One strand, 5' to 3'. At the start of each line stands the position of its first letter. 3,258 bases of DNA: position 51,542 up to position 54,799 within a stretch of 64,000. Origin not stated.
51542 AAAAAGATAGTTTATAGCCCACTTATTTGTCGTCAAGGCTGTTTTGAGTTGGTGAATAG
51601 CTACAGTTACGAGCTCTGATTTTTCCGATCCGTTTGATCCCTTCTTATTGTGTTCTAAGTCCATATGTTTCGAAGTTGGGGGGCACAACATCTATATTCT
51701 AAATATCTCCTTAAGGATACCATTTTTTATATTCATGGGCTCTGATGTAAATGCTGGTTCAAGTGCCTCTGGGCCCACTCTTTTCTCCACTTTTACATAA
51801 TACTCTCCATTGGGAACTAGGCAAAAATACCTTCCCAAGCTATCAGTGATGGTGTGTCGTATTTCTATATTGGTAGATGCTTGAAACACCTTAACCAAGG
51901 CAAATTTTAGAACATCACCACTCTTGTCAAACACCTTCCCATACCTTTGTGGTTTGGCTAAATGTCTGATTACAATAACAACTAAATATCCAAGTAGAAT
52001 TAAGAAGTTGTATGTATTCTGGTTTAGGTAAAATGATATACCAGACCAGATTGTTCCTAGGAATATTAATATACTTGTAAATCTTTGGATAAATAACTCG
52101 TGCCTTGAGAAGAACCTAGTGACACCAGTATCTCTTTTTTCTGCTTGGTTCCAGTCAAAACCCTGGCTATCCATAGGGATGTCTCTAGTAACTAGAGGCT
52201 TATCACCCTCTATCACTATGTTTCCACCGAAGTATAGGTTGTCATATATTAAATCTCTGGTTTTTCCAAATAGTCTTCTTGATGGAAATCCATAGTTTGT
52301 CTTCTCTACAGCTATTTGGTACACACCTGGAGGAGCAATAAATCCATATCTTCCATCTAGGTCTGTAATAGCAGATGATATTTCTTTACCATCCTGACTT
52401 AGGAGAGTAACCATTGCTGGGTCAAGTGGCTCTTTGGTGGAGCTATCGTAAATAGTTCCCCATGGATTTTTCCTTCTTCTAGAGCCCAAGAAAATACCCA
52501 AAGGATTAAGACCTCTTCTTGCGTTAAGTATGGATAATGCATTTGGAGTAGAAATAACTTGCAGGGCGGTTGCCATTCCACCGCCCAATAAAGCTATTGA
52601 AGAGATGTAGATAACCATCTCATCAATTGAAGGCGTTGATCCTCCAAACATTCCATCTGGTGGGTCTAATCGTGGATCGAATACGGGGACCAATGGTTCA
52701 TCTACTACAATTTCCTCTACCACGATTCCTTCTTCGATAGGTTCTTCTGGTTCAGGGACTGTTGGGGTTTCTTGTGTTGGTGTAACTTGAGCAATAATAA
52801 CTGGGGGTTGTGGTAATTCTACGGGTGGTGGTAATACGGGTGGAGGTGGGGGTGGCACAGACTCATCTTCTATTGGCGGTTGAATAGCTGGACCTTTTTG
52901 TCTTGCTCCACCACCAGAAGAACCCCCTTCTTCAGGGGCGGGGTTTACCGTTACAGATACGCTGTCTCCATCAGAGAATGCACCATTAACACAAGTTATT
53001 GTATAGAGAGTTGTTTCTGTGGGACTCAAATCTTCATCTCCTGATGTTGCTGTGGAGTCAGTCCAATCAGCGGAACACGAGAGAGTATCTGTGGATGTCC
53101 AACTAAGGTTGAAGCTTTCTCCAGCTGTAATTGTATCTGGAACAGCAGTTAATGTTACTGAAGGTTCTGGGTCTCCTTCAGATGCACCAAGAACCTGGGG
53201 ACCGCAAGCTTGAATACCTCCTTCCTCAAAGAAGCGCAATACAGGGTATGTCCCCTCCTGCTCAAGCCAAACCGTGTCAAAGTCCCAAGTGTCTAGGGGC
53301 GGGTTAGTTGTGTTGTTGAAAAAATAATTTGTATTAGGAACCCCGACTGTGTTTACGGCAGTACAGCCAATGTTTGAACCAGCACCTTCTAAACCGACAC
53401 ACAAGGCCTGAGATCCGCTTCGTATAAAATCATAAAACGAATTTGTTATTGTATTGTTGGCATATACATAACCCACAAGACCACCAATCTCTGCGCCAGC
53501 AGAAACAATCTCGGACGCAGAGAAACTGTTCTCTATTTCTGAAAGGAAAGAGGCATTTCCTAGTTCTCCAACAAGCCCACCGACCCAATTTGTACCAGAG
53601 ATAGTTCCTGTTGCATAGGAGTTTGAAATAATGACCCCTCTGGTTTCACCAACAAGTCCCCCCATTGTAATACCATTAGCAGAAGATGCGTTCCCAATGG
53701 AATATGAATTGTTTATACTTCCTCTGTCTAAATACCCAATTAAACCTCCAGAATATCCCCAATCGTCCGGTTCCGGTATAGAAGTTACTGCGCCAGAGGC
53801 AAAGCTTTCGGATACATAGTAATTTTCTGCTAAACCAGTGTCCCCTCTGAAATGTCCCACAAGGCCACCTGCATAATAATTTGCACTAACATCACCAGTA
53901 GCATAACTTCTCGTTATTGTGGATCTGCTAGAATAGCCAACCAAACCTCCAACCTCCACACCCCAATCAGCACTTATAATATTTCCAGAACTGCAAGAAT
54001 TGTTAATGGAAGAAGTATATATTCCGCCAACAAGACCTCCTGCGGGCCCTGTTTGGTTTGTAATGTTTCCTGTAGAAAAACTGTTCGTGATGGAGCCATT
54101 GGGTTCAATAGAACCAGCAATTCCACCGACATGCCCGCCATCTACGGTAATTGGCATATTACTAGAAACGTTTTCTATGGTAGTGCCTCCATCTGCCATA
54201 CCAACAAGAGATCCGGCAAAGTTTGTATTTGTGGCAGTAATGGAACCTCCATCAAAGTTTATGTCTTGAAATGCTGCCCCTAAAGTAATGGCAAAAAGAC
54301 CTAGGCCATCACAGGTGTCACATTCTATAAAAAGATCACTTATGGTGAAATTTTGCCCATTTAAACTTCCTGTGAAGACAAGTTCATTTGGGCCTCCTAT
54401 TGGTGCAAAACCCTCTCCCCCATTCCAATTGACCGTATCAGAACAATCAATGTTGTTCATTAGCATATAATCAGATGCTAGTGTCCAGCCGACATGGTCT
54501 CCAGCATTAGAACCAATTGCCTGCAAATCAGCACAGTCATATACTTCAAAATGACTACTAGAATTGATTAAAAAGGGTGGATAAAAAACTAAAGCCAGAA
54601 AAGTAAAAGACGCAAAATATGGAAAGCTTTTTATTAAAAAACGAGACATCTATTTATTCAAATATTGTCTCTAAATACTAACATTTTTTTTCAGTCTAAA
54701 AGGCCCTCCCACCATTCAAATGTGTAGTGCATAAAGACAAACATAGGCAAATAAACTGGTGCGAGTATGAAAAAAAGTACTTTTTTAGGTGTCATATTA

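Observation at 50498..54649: Operon-like block: giant GLUG-repeat surface protein followed by a cytoplasmic histidine kinase and a stand-alone receiver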

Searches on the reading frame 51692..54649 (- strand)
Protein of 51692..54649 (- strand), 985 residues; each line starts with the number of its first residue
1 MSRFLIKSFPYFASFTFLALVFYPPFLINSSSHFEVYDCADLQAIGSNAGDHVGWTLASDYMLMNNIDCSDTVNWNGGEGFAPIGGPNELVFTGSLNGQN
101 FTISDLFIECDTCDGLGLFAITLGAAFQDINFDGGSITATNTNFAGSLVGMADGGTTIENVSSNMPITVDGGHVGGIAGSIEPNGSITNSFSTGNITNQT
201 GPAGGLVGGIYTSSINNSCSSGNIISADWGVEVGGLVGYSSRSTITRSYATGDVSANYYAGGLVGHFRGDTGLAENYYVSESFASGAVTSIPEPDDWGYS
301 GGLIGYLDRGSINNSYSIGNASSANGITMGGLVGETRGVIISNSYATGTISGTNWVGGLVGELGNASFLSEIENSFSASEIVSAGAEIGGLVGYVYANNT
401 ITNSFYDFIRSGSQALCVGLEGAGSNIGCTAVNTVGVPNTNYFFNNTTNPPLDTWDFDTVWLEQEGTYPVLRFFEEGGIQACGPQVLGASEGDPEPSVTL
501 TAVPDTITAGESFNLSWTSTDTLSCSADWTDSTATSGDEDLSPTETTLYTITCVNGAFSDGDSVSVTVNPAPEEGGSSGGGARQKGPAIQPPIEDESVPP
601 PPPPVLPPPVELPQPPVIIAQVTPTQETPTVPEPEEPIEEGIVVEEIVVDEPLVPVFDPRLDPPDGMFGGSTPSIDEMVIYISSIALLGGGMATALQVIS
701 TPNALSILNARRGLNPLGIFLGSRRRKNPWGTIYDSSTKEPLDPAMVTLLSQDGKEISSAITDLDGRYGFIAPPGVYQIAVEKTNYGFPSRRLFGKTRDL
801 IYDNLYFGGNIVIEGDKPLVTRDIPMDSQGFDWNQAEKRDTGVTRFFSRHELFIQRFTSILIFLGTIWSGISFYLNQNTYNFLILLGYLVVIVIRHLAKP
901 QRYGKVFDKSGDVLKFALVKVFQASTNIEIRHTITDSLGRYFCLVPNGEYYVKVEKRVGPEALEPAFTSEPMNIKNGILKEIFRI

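Call 3: search_protein_families(library=pfam, proteins=[window:51692-54649:-], max_evalue=0.01)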
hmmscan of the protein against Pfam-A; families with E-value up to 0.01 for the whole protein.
window:51692-54649:- (985 aa): 5 families
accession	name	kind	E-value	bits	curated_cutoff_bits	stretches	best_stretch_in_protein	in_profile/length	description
PF13620.12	CarboxypepD_reg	-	1.4e-16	61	32.3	2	731-786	4-59/82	Carboxypeptidase regulatory-like domain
PF07581.17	Glug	-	9e-15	54.4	20.5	2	233-255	5-28/28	The GLUG motif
PF17210.9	SdrD_B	-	7.4e-06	26.6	29.7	0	740-785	22-68/112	SdrD B-like domain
PF13715.12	CarbopepD_reg_2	-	1.6e-05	25.3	32.2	0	731-786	3-55/88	CarboxypepD_reg-like domain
PF23194.1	NOMO_5th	-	0.0073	17.1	27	0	745-783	19-58/89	NOMO fifth transthyretin-like domain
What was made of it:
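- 53240..54553 (-): GLUG-repeat right-handed beta-helix ectodomain (residues ~33-470). Pfam Glug 9e-15 (call 3).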

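Call 4: search_protein_families(library=ncbifam, proteins=[window:51692-54649:-], max_evalue=0.01)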
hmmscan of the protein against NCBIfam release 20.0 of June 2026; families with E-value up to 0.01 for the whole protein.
window:51692-54649:- (985 aa): 1 family
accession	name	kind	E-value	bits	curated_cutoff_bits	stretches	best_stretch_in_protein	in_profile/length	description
NF046017.1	ZmpA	exception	0.00014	19.2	3000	1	232-326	986-1081/2052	zinc metalloprotease A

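Call 8: find_encoding_contigs(protein=window:51695-54649:-, flank=10000, max_places=6)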
Protein window:51695-54649:- (985 aa): no gene with exactly this product is on record in the collection.

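Call 9: find_homologous_proteins(query=window:51695-54649:-)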
Query window:51695-54649:- (985 aa): 5760 proteins with E <= 0.001 among 8000 candidates; the best 120 are listed.
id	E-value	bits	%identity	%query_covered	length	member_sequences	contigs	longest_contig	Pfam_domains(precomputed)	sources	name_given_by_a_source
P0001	0.0e+0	2244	100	100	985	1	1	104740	PF07581.18,PF13620.13,PF17210.10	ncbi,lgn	-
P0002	0.0e+0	1255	57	100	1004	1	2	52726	PF07581.18,PF13620.13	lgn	-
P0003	9.0e-106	373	40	25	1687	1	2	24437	PF07581.18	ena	-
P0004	4.7e-92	328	29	97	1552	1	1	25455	PF07581.18,PF13620.13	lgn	-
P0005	2.2e-91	326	34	44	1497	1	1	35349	PF07581.18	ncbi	-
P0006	8.4e-89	317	28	45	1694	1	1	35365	PF05342.20,PF07581.18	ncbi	-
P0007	1.2e-87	313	33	44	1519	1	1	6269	PF05342.20,PF25059.2,PF07581.18,PF00041.28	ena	-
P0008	9.1e-84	300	33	33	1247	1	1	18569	PF05342.20,PF07581.18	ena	-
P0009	4.7e-83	298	42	23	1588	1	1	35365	PF05342.20,PF07581.18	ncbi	-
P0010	1.0e-82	297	31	44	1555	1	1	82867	PF07581.18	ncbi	-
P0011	2.0e-82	296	33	46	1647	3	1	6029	PF05342.20,PF13385.14,PF07581.18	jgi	jgi:hypothetical protein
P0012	6.4e-82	294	28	82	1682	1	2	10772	PF07581.18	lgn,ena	-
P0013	2.9e-80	289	35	42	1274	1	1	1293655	PF05342.20,PF07581.18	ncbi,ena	-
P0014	9.3e-80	287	32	38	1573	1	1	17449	PF07581.18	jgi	-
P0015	1.2e-77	280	33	39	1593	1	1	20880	PF05342.20,PF05860.20,PF07581.18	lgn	-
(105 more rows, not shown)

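Call 10: find_encoding_contigs(protein=P0001, flank=10000, max_places=3)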
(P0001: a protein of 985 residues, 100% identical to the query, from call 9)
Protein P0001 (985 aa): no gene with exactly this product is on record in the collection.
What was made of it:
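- Tried and rejected: Looking up the 985-aa protein and P0001 found nothing (calls 8, 10), so the source contig and organism name were not recovered.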

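Call 11: find_encoding_contigs(protein=P0002, flank=10000, max_places=4)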
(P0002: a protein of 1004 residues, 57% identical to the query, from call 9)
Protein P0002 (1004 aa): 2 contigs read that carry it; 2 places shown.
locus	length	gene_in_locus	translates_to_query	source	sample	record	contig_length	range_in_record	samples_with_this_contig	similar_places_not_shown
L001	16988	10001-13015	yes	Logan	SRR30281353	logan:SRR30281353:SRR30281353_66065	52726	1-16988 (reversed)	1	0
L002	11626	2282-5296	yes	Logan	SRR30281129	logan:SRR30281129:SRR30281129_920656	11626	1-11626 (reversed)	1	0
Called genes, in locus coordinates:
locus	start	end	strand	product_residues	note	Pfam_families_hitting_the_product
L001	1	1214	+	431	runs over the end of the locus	PF01336:tRNA_anti-codon, PF00152:tRNA-synt_2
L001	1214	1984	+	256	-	PF02616:SMC_ScpA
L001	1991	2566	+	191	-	PF04079:SMC_ScpB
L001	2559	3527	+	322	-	PF00768:Peptidase_S11, PF13354:Beta-lactamase2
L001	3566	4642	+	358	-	PF00953:Glycos_transf_4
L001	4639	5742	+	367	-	PF01098:FTSW_RODA_SPOVE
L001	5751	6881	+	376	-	PF03033:Glyco_transf_28, PF04101:Glyco_tran_28_C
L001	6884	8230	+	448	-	PF00749:tRNA-synt_1c, PF19269:Anticodon_2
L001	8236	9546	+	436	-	PF01551:Peptidase_M23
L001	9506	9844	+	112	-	-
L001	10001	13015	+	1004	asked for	PF07581:Glug (faint), PF13620:CarboxypepD_reg (weak)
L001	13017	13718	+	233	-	PF00512:HisKA (weak), PF02518:HATPase_c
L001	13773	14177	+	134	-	PF00072:Response_reg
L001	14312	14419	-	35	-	-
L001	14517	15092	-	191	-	PF00717:Peptidase_S24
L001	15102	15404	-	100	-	-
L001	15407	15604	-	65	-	-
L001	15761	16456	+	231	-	PF13462:Thioredoxin_4, PF01323:DSBA, PF13743:Thioredoxin_5 (weak)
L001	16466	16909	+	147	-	PF07884:VKOR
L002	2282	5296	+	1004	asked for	PF07581:Glug (faint), PF13620:CarboxypepD_reg (weak)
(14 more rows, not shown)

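Call 12: find_encoding_contigs(protein=P0004, flank=10000, max_places=4)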
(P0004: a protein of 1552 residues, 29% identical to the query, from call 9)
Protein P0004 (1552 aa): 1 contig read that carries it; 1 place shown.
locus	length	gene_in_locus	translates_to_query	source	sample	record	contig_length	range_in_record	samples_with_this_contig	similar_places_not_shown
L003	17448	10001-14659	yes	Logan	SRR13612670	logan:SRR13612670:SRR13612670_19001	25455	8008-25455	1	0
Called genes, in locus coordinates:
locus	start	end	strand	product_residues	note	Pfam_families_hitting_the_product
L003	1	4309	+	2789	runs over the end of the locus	PF10162:G8 (weak)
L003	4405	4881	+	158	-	-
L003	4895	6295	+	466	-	-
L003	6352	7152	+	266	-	-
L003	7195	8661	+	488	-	-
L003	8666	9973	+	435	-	PF00963:Cohesin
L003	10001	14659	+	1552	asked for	PF07581:Glug (weak), PF13620:CarboxypepD_reg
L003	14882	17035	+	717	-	PF09471:Peptidase_M64, PF17957:Big_7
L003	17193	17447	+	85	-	?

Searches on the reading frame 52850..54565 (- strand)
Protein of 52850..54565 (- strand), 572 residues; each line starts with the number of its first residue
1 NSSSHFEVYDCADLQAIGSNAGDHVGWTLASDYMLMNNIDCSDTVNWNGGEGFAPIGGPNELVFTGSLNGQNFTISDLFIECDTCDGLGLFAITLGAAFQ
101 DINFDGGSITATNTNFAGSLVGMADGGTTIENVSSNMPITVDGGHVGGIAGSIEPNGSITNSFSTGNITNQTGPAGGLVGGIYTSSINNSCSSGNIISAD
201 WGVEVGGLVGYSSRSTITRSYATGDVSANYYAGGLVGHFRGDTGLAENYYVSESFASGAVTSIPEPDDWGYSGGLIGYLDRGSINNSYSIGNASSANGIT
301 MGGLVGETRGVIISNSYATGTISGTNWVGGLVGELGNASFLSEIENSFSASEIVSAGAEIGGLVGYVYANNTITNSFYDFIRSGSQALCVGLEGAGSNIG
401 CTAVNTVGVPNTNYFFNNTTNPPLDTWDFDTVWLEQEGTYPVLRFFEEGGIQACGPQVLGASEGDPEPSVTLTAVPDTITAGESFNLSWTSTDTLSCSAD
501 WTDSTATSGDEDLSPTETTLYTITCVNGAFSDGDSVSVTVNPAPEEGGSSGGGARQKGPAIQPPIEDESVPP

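Call 76: predict_structure(alignment_id=A4)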
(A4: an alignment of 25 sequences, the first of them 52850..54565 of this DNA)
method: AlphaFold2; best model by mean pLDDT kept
length: 572 residues; sequences in the alignment: 25
mean_pLDDT: 79.2   pTM: 0.79
mean pLDDT of the five models: 79.2, 79.1, 78.4, 77.8, 77.5
residues with pLDDT >= 90: 343; 70-90: 74; 50-70: 30; < 50: 125
segments of 3 or more residues with pLDDT < 50: 448-450, 456-572
pLDDT, mean of each block of 10 residues (from residue 1): 80 94 92 98 95 91 95 97 92 98 97 95 97 97 96 97 96 96 97 94 94 96 94 97 74 95 87 97 95 90 96 95 94 94 94 89 96 93 83 93 73 58 73 80 66 48 35 43 40 34 31 35 36 35 35 32 29 37
secondary structure, 60 per line:
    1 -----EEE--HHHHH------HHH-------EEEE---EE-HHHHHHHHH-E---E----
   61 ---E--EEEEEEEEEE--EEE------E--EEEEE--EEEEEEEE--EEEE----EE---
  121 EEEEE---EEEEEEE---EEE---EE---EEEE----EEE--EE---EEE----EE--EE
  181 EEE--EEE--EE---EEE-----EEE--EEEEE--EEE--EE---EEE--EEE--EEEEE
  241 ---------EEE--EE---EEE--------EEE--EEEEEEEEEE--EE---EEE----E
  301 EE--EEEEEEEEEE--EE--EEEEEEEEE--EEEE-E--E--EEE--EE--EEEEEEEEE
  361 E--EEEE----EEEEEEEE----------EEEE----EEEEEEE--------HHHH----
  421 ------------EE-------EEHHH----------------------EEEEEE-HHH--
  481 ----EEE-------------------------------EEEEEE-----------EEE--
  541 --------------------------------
elements in order: E6-8 H11-15 E32-35 H42-50 E67-76 E79-81 E91-95 E98-105 E108-111 E121-125 E129-135 E139-141 E150-153 E158-160 E168-170 E179-183 E186-188 E196-198 E204-206 E209-213 E216-218 E226-228 E231-233 E236-240 E250-252 E260-262 E271-273 E276-285 E293-295 E300-302 E305-314 E321-329 E332-335 E343-345 E352-361 E364-367 E372-379 E390-393 E398-404 H413-416 E469-474 E485-487 E519-524 E536-538
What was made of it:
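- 53240..54553 (-): AF2 model with pLDDT >90 over this range (call 76).
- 52880..53197 (-): Probable Ig-like beta domain (residues ~485-590; '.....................YTITC'). The AF2 model has low confidence here (pLDDT <50, call 76), and there is no Pfam hit.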

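Call 78: fold_search(model_id=the predicted structure, library=pdb)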
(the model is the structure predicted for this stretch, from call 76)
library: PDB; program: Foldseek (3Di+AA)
matches with E <= 10: 347; with E <= 0.001: 4
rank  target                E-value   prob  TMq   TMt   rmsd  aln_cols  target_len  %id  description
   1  7uvk                  2.5e-05  1.00  0.27  0.14   8.2       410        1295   16  G. haemolysans IgA1 protease (released 2022-11-23)
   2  3n6z                  1.3e-04  1.00  0.30  0.47  10.2       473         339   14  Crystal structure of a putative immunoglobulin A1 protease (BACOVA_03286) from Bacteroides ovatus at 1.30 A resolution (released 2010-07-21)
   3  7uvl_P                2.5e-04  1.00  0.31  0.15   8.7       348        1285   18  IgA1 Protease with IgA1 substrate (released 2022-11-23)
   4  6xja_P                4.9e-04  1.00  0.29  0.15   8.6       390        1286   15  Streptococcus Pneumoniae IgA1 Protease with IgA1 substrate (released 2021-01-20)
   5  6xjb                  1.5e-03  1.00  0.36  0.17   5.8       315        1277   20  IgA1 Protease (released 2020-12-09)
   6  2pyg_A                1.9e-03  0.63  0.17  0.22  13.5       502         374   10  Azotobacter vinelandii Mannuronan C-5 epimerase AlgE4 A-module (released 2008-05-27)
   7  4xlh                  4.2e-03  0.84  0.23  0.22  12.1       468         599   11  Tailspike protein double mutant D339A/E372A of E. coli bacteriophage HK620 (released 2016-01-20)
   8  2pyh_B                8.0e-03  0.82  0.22  0.29  12.4       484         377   11  Azotobacter vinelandii Mannuronan C-5 epimerase AlgE4 A-module complexed with mannuronan trisaccharide (released 2008-05-27)
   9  1ia5_A                8.0e-03  0.80  0.21  0.32  11.4       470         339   10  POLYGALACTURONASE FROM ASPERGILLUS ACULEATUS (released 2001-09-19)
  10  4xn3_A                8.0e-03  0.57  0.21  0.20  12.4       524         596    9  Tailspike protein mutant E372A of E. coli bacteriophage HK620 in complex with hexasaccharide (released 2016-01-27)
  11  2pyg_B                8.4e-03  0.89  0.23  0.31  12.6       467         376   11  Azotobacter vinelandii Mannuronan C-5 epimerase AlgE4 A-module (released 2008-05-27)
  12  4xkw_A                1.1e-02  0.41  0.19  0.19  12.9       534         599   10  Tailspike protein mutant D339N of E. coli bacteriophage HK620 in complex with pentasaccharide (released 2016-01-20)
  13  6gvr_A                1.1e-02  0.47  0.19  0.19  14.3       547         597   10  TAILSPIKE PROTEIN MUTANT E372Q (DELTA N471/S472) OF E. COLI BACTERIOPHAGE HK620 IN COMPLEX WITH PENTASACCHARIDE (released 2018-07-11)
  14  4xon                  1.4e-02  0.54  0.22  0.22  13.2       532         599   11  Tailspike protein double mutant D339N/E372Q of E. coli bacteriophage HK620 (released 2016-01-27)
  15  4xm3_A                1.5e-02  0.38  0.19  0.18  13.7       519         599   10  Tailspike protein mutant E372A of E. coli bacteriophage HK620 in complex with pentasaccharide (released 2016-01-27)
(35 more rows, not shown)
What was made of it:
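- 53240..54553 (-): Best Foldseek matches are the beta-helix of streptococcal IgA1 proteases (7uvk, 6xja) and BACOVA_03286 (3n6z) (call 78).
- On GLUG motif proteins (Pfam PF07581): Beta-helix model that matches GLUG-bearing IgA1 proteases (calls 76, 78).
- Closest known: Streptococcal IgA1 protease / ZmpA-type GLUG beta-helix domains. Same: The predicted beta-helix matches 7uvk, 6xja and 3n6z (call 78).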
